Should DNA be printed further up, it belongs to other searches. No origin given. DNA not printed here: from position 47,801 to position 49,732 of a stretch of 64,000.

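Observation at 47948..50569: Membrane-anchored putative metalloprotease with MJ0042-type zinc ribbon, QPGKKAI repeats and a poly-Asp tail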

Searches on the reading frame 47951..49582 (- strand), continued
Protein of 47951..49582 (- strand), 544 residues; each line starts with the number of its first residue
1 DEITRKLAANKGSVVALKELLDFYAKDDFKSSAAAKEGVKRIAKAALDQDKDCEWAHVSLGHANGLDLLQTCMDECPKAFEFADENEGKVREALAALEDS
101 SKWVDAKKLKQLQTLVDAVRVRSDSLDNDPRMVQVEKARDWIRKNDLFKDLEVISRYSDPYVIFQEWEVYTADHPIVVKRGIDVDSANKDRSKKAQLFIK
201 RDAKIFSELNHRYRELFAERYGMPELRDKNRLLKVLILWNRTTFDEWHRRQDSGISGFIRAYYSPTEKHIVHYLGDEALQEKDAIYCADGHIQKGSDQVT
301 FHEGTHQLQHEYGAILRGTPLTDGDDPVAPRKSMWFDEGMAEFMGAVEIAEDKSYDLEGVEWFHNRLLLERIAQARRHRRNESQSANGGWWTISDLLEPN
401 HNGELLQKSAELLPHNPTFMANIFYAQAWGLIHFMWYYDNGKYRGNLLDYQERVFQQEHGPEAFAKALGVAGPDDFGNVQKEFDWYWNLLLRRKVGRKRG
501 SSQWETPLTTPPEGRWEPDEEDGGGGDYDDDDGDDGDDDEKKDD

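Call 39: search_solved_structures(query=A3, max_evalue=10, show_alignments=3)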
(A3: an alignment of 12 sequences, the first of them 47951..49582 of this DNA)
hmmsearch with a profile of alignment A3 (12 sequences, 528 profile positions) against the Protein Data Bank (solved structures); distinct sequences matched with E-value up to 10: 3.
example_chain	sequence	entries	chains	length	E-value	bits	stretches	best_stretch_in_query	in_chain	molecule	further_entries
3v1e_A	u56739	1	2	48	0.3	12.7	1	291-308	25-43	Computational design, MID1-zinc H12E mutant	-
9eqn_A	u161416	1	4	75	0.34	12.6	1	101-151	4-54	Capsid protein VP3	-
3v1a_A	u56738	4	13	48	0.43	12.2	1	292-308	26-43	Computational design, MID1-apo1 | Computational design, MID1-apo2 | Computational design, MID1-zinc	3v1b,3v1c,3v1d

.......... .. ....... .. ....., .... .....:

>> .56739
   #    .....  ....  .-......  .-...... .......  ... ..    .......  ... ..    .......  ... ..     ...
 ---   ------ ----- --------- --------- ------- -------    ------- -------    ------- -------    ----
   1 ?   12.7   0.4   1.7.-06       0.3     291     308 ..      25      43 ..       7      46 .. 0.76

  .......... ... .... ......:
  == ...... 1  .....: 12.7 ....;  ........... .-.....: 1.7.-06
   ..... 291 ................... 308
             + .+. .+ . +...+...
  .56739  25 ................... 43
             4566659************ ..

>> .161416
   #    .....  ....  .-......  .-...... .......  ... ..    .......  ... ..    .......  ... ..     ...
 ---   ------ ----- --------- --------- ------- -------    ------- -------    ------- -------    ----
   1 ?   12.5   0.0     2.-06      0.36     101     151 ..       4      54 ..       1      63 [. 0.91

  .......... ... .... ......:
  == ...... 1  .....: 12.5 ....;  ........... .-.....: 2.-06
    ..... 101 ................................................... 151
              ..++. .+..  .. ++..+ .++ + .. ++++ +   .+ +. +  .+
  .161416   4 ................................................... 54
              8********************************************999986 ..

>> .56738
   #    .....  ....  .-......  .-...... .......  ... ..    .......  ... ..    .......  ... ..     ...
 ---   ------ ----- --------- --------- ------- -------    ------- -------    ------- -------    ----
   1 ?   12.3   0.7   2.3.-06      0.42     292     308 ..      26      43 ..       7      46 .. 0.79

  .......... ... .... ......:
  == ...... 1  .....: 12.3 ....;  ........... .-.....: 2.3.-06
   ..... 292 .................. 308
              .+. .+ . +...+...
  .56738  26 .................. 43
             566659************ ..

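Call 50: fold_search(model_id=the predicted structure, library=pdb)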
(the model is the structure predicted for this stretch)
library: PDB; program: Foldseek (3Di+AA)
matches with E <= 10: 56; with E <= 0.001: 10
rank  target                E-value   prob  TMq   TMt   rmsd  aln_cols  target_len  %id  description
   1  2y3u                  1.4e-05  1.00  0.36  0.29  20.5       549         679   14  Crystal structure of apo collagenase G from Clostridium histolyticum at 2.55 Angstrom resolution (released 2011-09-28)
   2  2y6i_A                1.5e-05  1.00  0.36  0.30  19.4       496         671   13  Crystal Structure of Collagenase G from Clostridium histolyticum in complex with Isoamylphosphonyl-Gly-Pro-Ala at 3.25 (released 2011-09-28)
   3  2y50                  6.0e-05  1.00  0.35  0.29  19.1       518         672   12  Crystal Structure of Collagenase G from Clostridium histolyticum at 2. 80 Angstrom Resolution (released 2011-09-28)
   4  4ar8_B                1.2e-04  1.00  0.35  0.47   6.2       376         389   15  Crystal structure of the peptidase domain of collagenase T from Clostridium tetani complexed with the peptidic inhibit (released 2013-06-05)
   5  4are                  1.3e-04  1.00  0.36  0.30  18.9       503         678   13  Crystal structure of the collagenase Unit of collagenase G from Clostridium histolyticum at 2.19 angstrom resolution. (released 2013-06-05)
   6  7zoc                  1.8e-04  1.00  0.35  0.48   6.1       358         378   13  Crystal structure of the peptidase domain of collagenase H from Clostridium histolyticum in complex with N-aryl-2-alkylm (released 2023-05-10)
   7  4ar8_A                2.2e-04  1.00  0.35  0.47   7.0       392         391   14  Crystal structure of the peptidase domain of collagenase T from Clostridium tetani complexed with the peptidic inhibit (released 2013-06-05)
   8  4ar9_A                2.6e-04  1.00  0.38  0.50   5.6       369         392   14  Crystal structure of the peptidase domain of collagenase T from Clostridium tetani at 1.69 angstrom resolution. (released 2013-06-05)
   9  9cme                  4.5e-04  1.00  0.36  0.30  23.6       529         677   13  Room Temperature Crystal Structure of Collagenase ColH from Hathewaya histolytica at 2.7 Angstrom resolution (released 2026-01-14)
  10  7zbv                  9.6e-04  1.00  0.36  0.49   5.5       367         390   12  Crystal structure of the peptidase domain of collagenase G from Clostridium histolyticum in complex with a diphosphonate (released 2022-11-09)
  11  5mj6_A                3.1e-02  0.91  0.24  0.16   9.3       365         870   10  Ligand-induced conformational change of Insulin-regulated aminopeptidase: insights on catalytic mechanism and active s (released 2017-04-05)
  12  4pj6_B                3.5e-02  0.93  0.25  0.18   9.0       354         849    9  Crystal Structure of Human Insulin Regulated Aminopeptidase with Lysine in Active Site (released 2014-12-03)
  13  4p8q_B                4.4e-02  0.95  0.25  0.18   8.4       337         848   10  Crystal Structure of Human Insulin Regulated Aminopeptidase with Alanine in Active Site (released 2014-12-03)
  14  3sks                  1.0e-01  0.30  0.21  0.21  30.8       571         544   13  Crystal structure of a putative oligoendopeptidase F from Bacillus anthracis str. Ames (released 2011-07-06)
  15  1z1w                  1.6e-01  0.75  0.25  0.19  10.5       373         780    9  Crystal structures of the tricorn interacting facor F3 from Thermoplasma acidophilum, a zinc aminopeptidase in three dif (released 2005-05-31)
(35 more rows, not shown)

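Call 54: search_protein_families(library=pfam, alignment_id=A4, max_evalue=0.01)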
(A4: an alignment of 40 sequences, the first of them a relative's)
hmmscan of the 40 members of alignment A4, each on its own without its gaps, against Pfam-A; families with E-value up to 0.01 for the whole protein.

A. member 1, L012:9434-11239:+ (602 aa): 0 families

B. families by the number of members that match (of 40 scanned): 22 families
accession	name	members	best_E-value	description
PF07607.17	DUF1570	28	1.4e-08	Protein of unknown function (DUF1570)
PF01752.23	Peptidase_M9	7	4.5e-05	Collagenase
PF13719.11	Zn_ribbon_5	5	1.2e-06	zinc-ribbon domain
PF13717.11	Zn_ribbon_4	5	1.3e-06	zinc-ribbon domain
PF23548.1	Zn_ribbon_FGT1_2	3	6.1e-05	FORGETTER1 second zinc ribbon domain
PF13414.12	TPR_11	2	0.0028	TPR repeat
PF21344.3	Zn_ribbon_LysW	2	0.0041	Alpha-aminoadipate carrier protein LysW-like, globular domain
PF23914.1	TPR_CcmH_CycH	1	0.00045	Cytochrome c-type biogenesis protein H TPR domain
PF07010.17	Endomucin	1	0.0011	Endomucin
PF01667.23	Ribosomal_S27e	1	0.0013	Ribosomal protein S27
PF10122.14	Zn_ribbon_Com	1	0.0026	Mu-like prophage protein Com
PF13248.11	Zn_ribbon_3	1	0.0034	zinc-ribbon domain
PF23550.1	zf_Tbcl_Rhp7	1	0.0034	DNA repair protein rhp7 treble clef domain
PF13429.12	TPR_15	1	0.004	Tetratricopeptide repeat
PF01433.26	Peptidase_M1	1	0.0049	Peptidase family M1 domain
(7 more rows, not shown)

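Call 57: find_encoding_contigs(protein=P0021, flank=8000, max_places=1)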
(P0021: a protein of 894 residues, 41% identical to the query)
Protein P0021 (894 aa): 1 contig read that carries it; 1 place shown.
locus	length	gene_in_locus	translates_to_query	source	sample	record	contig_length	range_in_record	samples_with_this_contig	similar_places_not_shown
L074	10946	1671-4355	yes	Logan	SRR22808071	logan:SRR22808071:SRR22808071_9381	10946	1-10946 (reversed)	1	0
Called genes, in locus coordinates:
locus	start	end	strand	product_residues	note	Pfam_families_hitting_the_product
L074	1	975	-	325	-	?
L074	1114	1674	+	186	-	PF04542:Sigma70_r2, PF08281:Sigma70_r4_2, PF04545:Sigma70_r4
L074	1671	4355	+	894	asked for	-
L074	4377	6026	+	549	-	-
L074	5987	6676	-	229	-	-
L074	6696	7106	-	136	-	-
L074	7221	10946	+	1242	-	?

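Call 58: find_encoding_contigs(protein=P0016, flank=8000, max_places=1)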
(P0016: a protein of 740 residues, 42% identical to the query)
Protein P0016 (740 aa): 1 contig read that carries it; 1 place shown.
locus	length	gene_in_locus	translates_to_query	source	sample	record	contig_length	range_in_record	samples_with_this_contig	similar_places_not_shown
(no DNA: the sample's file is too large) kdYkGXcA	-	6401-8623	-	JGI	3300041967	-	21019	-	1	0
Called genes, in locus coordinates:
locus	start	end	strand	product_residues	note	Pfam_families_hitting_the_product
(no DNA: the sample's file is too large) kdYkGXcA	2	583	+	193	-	?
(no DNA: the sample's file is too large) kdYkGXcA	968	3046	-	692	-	-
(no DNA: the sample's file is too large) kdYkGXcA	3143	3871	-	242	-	PF00072:Response_reg, PF02954:HTH_8 (weak)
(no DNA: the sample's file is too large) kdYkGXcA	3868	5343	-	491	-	PF00672:HAMP, PF00512:HisKA, PF02518:HATPase_c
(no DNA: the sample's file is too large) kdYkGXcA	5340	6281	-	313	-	PF04392:ABC_sub_bind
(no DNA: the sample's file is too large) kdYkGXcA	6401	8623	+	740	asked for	-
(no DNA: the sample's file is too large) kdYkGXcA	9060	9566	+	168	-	-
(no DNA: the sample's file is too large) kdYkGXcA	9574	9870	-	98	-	-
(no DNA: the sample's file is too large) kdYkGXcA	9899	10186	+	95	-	-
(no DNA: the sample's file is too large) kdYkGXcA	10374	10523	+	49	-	-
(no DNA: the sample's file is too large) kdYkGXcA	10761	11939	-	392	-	-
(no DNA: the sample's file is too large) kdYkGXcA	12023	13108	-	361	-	-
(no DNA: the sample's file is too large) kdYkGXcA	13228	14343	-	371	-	-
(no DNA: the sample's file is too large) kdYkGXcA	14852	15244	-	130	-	-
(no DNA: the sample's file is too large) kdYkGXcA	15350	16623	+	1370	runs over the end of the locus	-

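Call 59: search_protein_families(library=pfam, proteins=[L074:1671-2090:+, L074:1114-1671:+, L074:4377-6023:+, L074:1-975:-], max_evalue=1)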
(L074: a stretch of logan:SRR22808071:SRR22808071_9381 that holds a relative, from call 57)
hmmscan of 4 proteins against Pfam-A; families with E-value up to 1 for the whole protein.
L074:1671-2090:+ (140 aa): 0 families

L074:1114-1671:+ (186 aa): 7 families
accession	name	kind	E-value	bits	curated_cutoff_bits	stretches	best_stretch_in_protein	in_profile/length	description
PF04542.20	Sigma70_r2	-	4.3e-20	71.7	24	1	27-94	2-70/71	Sigma-70 region 2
PF04545.22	Sigma70_r4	-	1.9e-14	53.4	24.1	1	127-176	1-50/50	Sigma-70, region 4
PF08281.18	Sigma70_r4_2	-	4.3e-13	49.1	25.7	1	122-174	2-54/54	Sigma-70, region 4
PF07638.17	Sigma70_ECF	-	0.002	18.5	21.1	1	127-166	132-171/185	ECF sigma factor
PF20547.3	DUF6761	-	0.071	13.7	27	1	52-94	14-56/82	Family of unknown function (DUF6761)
PF07721.20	TPR_4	-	0.12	13.5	27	1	31-53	3-25/26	Tetratricopeptide repeat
PF13428.12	TPR_14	-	0.49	11.7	23.5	1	33-55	5-27/44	Tetratricopeptide repeat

L074:4377-6023:+ (549 aa): 2 families
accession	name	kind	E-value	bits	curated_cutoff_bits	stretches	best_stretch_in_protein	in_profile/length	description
PF13424.12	TPR_12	-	8e-05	23.2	30.1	1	474-535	9-75/77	Tetratricopeptide repeat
PF13432.12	TPR_16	-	0.99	10.4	32.7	1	477-539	6-65/65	Tetratricopeptide repeat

L074:1-975:- (325 aa): 2 families
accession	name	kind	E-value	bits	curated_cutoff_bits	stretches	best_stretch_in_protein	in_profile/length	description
PF04392.18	ABC_sub_bind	-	1.8e-15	57.4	25.9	1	41-321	2-286/293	ABC transporter substrate binding protein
PF01513.26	NAD_kinase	-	0.21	12.3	25.5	1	80-116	57-93/130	ATP-NAD kinase N-terminal domain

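Call 62: search_protein_representatives(alignment_id=A3)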
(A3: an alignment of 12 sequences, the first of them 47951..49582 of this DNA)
Query: 12 sequences, 528 profile positions. Proteins with E-value up to 0.001 (for the whole library): 766; up to 1e-10: 238; up to 1e-30: 61. The best 150 are listed.
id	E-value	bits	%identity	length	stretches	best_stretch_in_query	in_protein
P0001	1.5e-243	825.6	-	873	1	1-527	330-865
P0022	6.5e-234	793.8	-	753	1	2-528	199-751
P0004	1.7e-232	789.1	-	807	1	2-522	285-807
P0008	7.7e-231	783.6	-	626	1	2-522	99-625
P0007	2.0e-228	775.6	-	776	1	3-516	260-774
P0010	2.4e-228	775.4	-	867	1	2-528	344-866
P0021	1.9e-220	749.3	-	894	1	3-526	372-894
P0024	1.8e-211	719.7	-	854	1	2-527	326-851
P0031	8.3e-202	687.8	-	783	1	3-519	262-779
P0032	9.4e-177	605.1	-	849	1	3-517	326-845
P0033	1.8e-166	571.2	-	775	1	13-515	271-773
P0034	1.3e-149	515.6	-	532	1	57-525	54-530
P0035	2.5e-100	353.0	-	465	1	140-521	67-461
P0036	1.8e-99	350.1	-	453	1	149-510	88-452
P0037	1.2e-97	344.1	-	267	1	270-524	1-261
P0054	3.4e-58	213.9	-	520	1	39-484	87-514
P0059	3.1e-54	200.8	-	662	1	37-484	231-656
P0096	4.7e-28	114.4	-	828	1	99-487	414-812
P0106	1.2e-24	103.2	-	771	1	39-483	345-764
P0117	4.7e-23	97.9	-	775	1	91-489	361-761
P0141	8.1e-20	87.3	-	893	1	121-484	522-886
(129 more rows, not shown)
